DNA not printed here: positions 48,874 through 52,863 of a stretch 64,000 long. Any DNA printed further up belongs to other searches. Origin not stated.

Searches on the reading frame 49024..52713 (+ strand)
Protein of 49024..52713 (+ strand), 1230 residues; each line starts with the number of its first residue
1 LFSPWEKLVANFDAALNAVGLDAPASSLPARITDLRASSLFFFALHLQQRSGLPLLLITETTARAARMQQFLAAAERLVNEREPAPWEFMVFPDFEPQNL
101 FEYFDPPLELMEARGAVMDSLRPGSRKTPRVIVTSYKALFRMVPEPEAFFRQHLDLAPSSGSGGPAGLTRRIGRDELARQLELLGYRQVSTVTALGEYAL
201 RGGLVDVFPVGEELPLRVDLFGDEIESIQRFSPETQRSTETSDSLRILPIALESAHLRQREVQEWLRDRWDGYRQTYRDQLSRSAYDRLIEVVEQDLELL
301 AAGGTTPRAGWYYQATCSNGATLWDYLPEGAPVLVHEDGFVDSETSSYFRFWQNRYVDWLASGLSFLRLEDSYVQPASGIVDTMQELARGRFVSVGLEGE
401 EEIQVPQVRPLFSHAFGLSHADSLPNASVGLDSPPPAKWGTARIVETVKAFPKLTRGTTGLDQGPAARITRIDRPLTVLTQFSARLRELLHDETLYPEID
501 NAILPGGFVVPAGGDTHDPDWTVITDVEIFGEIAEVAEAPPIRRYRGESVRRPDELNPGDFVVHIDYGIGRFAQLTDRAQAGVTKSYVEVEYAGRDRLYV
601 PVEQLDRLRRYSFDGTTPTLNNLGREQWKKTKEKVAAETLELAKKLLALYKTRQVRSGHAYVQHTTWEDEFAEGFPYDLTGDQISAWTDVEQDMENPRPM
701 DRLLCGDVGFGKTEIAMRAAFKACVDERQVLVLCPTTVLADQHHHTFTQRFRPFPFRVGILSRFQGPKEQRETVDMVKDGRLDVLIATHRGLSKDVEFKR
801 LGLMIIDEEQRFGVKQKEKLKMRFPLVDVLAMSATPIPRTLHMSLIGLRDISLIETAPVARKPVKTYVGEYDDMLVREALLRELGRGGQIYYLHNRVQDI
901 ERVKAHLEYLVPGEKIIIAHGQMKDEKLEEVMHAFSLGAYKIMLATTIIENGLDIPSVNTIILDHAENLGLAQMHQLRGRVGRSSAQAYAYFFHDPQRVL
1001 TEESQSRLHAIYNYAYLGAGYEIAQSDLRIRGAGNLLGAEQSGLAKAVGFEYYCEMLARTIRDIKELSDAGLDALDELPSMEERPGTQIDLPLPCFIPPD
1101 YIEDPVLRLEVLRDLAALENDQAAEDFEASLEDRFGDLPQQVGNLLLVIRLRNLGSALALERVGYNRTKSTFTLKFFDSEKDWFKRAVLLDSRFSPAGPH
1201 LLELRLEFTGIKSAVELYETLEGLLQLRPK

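Call 65: find_homologous_proteins(query=window:49024-52713:+, max_evalue=1e-100)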
Query window:49024-52713:+ (1230 aa): 476 proteins with E <= 1e-100 among 8000 candidates; the best 120 are listed.
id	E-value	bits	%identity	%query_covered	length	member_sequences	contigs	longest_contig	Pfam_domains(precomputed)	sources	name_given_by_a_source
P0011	0.0e+0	2653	100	95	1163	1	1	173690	PF02559.23,PF00270.36,PF17757.7,PF03461.21,PF00271.38,PF04851.22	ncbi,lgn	-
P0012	0.0e+0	2480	89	100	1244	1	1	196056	PF02559.23,PF00270.36,PF14814.12,PF17757.7,PF03461.21,PF00271.38,PF04851.22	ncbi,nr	ncbi:transcription-repair coupling factor [bacterium]|nr:transcription-repair coupling factor [bacte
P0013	0.0e+0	1796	64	99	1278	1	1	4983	PF02559.23,PF00270.36,PF17757.7,PF03461.21,PF00271.38,PF04851.22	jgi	jgi:transcription-repair coupling factor (superfamily II helicase)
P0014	0.0e+0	1764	63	100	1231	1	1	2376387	PF02559.23,PF00270.36,PF00176.30,PF14814.12,PF17757.7,PF03461.21,PF00271.38,PF04851.22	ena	-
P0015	0.0e+0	1763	63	100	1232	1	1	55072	PF02559.23,PF00270.36,PF17757.7,PF03461.21,PF00271.38,PF22590.3,PF04851.22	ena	-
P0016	0.0e+0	1734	64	98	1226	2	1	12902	PF02559.23,PF00270.36,PF00176.30,PF17757.7,PF03461.21,PF00271.38,PF22590.3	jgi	-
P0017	0.0e+0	1692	61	100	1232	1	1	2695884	PF02559.23,PF00270.36,PF17757.7,PF03461.21,PF00271.38,PF04851.22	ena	-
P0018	0.0e+0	1687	62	100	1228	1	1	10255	PF02559.23,PF00270.36,PF17757.7,PF03461.21,PF00271.38,PF04851.22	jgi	jgi:transcription-repair coupling factor (superfamily II helicase)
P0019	0.0e+0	1683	61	100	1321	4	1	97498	PF02559.23,PF00270.36,PF17757.7,PF03461.21,PF00271.38,PF04851.22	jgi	jgi:transcription-repair coupling factor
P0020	0.0e+0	1663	62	100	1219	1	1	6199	PF02559.23,PF00270.36,PF17757.7,PF03461.21,PF00271.38,PF04851.22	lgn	-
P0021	0.0e+0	1651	61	100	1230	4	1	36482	PF02559.23,PF00270.36,PF00176.30,PF17757.7,PF03461.21,PF00271.38,PF04851.22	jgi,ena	-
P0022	0.0e+0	1631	60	100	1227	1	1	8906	PF02559.23,PF00270.36,PF00176.30,PF17757.7,PF03461.21,PF00271.38,PF04851.22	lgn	-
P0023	0.0e+0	1630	60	100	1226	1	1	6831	PF02559.23,PF00270.36,PF17757.7,PF03461.21,PF00271.38,PF04851.22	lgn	-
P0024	0.0e+0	1607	62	96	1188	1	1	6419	PF02559.23,PF00270.36,PF17757.7,PF03461.21,PF13401.13,PF00271.38,PF04851.22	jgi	jgi:transcription-repair coupling factor (superfamily II helicase)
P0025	0.0e+0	1589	62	94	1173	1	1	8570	PF02559.23,PF00270.36,PF17757.7,PF03461.21,PF00271.38,PF04851.22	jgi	jgi:transcription-repair coupling factor (superfamily II helicase)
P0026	0.0e+0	1544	57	100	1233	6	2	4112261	PF02559.23,PF00270.36,PF17757.7,PF03461.21,PF00271.38,PF04851.22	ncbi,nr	ncbi:MAG: transcription-repair coupling factor [Planctomycetales bacterium]|nr:transcription-repair 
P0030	0.0e+0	1506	69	78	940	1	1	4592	PF02559.23,PF00270.36,PF03461.21,PF00271.38,PF04851.22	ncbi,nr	ncbi:MAG: transcription-repair coupling factor, partial [bacterium]|nr:transcription-repair coupling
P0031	0.0e+0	1344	73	67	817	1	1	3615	PF02559.23,PF00270.36,PF03461.21,PF00271.38,PF04851.22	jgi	jgi:transcription-repair coupling factor (superfamily II helicase)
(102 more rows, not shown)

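Call 67: find_encoding_contigs(protein=P0014, flank=10000, max_places=2)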
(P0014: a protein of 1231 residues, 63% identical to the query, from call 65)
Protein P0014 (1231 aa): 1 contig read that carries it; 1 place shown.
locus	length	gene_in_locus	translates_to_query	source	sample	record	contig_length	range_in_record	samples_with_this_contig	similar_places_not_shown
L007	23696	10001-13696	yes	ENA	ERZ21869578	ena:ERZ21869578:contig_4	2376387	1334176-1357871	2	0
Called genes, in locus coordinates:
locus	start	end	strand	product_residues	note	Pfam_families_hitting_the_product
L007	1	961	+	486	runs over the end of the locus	PF01225:Mur_ligase, PF08245:Mur_ligase_M, PF02875:Mur_ligase_C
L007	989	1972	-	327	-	PF01370:Epimerase, PF04321:RmlD_sub_bind, PF16363:GDP_Man_Dehyd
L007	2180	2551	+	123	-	PF00164:Ribosom_S12_S23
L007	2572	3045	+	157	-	PF00177:Ribosomal_S7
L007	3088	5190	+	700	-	PF00009:GTP_EFTU, PF22042:EF-G_D2, PF03144:GTP_EFTU_D2, PF14492:EFG_III, PF03764:EFG_IV, PF00679:EFG_C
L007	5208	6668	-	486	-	PF01554:MatE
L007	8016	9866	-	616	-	PF13522:GATase_6, PF13537:GATase_7, PF01380:SIS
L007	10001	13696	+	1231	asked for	PF14814:UB2H (faint), PF17757:UvrB_inter, PF02559:CarD_TRCF_RID, PF00176:SNF2-rel_dom (weak), PF00270:DEAD, PF04851:ResIII, PF00271:Helicase_C, PF03461:TRCF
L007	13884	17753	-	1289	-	PF18911:PKD_4 (weak), PF00801:PKD (weak), PF18911:PKD_4 (weak), PF00801:PKD (weak), PF18911:PKD_4, PF00801:PKD (weak), PF18911:PKD_4, PF18911:PKD_4, +9 more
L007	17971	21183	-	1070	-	PF01074:Glyco_hydro_38N, PF09261:Alpha-mann_mid, PF07748:Glyco_hydro_38C, PF17677:Glyco_hydro38C2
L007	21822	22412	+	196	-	PF01625:PMSR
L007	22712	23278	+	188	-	PF05163:DinB, PF12867:DinB_2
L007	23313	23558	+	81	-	-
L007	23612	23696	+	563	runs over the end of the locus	PF00520:Ion_trans (weak), PF07885:Ion_trans_2, PF02254:TrkA_N, PF02080:TrkA_C, PF01494:FAD_binding_3 (faint), PF02254:TrkA_N, PF02080:TrkA_C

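Call 68: find_encoding_contigs(protein=P0017, flank=10000, max_places=2)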
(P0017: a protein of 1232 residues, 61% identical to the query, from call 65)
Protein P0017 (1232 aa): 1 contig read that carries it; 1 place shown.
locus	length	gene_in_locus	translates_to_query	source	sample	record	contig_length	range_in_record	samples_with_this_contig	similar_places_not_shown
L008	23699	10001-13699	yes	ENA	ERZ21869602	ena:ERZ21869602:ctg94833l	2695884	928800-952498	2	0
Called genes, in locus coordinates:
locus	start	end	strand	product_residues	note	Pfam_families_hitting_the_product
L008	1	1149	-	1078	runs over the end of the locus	PF13646:HEAT_2 (weak)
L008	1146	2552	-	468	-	PF05496:RuvB_N, PF13191:AAA_16 (faint), PF14532:Sigma54_activ_2 (faint), PF13173:AAA_14 (weak), PF00004:AAA, PF07728:AAA_5 (weak), PF16193:AAA_assoc_2, PF12002:MgsA_C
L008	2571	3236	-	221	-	-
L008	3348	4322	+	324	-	PF01073:3Beta_HSD, PF01370:Epimerase, PF02719:Polysacc_synt_2, PF04321:RmlD_sub_bind, PF07993:NAD_binding_4, PF13460:NAD_binding_10, PF16363:GDP_Man_Dehyd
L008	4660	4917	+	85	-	PF00462:Glutaredoxin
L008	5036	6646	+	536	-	PF01293:PEPCK_ATP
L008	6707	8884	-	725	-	PF07697:7TMR-HDED, PF07698:7TM-7TMR_HD, PF01966:HD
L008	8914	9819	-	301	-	PF02562:PhoH, PF13245:AAA_19, PF13604:AAA_30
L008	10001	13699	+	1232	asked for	PF17757:UvrB_inter, PF02559:CarD_TRCF_RID, PF00270:DEAD, PF04851:ResIII, PF00271:Helicase_C, PF03461:TRCF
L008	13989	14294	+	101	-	PF00338:Ribosomal_S10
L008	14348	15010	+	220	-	PF00297:Ribosomal_L3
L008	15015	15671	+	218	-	PF00573:Ribosomal_L4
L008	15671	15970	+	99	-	PF00276:Ribosomal_L23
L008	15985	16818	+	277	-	PF00181:Ribosomal_L2_N, PF03947:Ribosomal_L2_C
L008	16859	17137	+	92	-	PF00203:Ribosomal_S19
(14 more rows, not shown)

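Call 69: find_encoding_contigs(protein=P0026, flank=10000, max_places=2)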
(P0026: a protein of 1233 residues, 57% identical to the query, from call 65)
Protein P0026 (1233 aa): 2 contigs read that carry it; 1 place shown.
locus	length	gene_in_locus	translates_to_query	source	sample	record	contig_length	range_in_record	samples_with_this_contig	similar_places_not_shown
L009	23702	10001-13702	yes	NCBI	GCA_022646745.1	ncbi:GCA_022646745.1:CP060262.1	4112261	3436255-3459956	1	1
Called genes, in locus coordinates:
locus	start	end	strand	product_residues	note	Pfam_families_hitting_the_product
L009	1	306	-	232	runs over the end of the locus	PF00333:Ribosomal_S5, PF03719:Ribosomal_S5_C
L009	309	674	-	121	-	PF00861:Ribosomal_L18p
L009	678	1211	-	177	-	PF00347:Ribosomal_L6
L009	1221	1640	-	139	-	PF00410:Ribosomal_S8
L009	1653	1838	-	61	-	PF00253:Ribosomal_S14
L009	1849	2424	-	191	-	PF00281:Ribosomal_L5, PF00673:Ribosomal_L5_C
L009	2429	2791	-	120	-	PF00467:KOW (weak), PF17136:ribosomal_L24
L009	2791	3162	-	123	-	PF00238:Ribosomal_L14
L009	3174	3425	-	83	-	PF00366:Ribosomal_S17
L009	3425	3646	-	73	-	PF00831:Ribosomal_L29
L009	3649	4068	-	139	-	PF00252:Ribosomal_L16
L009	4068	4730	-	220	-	PF07650:KH_2, PF00189:Ribosomal_S3_C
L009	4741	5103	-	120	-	PF00237:Ribosomal_L22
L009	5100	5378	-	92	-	PF00203:Ribosomal_S19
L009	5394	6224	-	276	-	PF00181:Ribosomal_L2_N, PF03947:Ribosomal_L2_C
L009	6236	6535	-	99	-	PF00276:Ribosomal_L23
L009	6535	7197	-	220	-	PF00573:Ribosomal_L4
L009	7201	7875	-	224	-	PF00297:Ribosomal_L3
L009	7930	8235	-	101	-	PF00338:Ribosomal_S10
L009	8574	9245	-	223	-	PF03575:Peptidase_S51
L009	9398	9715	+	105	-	-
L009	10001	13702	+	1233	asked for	PF17757:UvrB_inter, PF02559:CarD_TRCF_RID, PF00270:DEAD, PF04851:ResIII, PF00271:Helicase_C, PF03461:TRCF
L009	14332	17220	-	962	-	PF02463:SMC_N (faint), PF03193:RsgA_GTPase (faint), PF13191:AAA_16 (faint), PF13555:AAA_29 (faint), PF20703:nSTAND1 (faint), PF17760:UvrA_inter, PF17755:UvrA_DNA-bind, PF00005:ABC_tran (weak)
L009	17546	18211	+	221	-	PF03551:PadR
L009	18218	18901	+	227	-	-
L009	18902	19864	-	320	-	PF00072:Response_reg (weak), PF00990:GGDEF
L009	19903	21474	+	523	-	-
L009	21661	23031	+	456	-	-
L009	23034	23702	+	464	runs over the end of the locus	-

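Call 80: find_encoding_contigs(protein=P0030, flank=10000, max_places=2)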
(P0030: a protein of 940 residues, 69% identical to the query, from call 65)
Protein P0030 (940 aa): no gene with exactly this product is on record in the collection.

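Call 81: find_encoding_contigs(protein=P0031, flank=10000, max_places=2)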
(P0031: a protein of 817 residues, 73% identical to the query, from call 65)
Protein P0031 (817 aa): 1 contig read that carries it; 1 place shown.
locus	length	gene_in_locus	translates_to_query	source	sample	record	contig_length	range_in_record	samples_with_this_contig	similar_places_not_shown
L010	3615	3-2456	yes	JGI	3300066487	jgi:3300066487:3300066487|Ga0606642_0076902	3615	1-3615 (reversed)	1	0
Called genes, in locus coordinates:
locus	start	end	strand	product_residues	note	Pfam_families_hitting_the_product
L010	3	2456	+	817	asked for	PF02559:CarD_TRCF_RID, PF00270:DEAD, PF04851:ResIII, PF00271:Helicase_C, PF03461:TRCF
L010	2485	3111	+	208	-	PF01613:Flavin_Reduct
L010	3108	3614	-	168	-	?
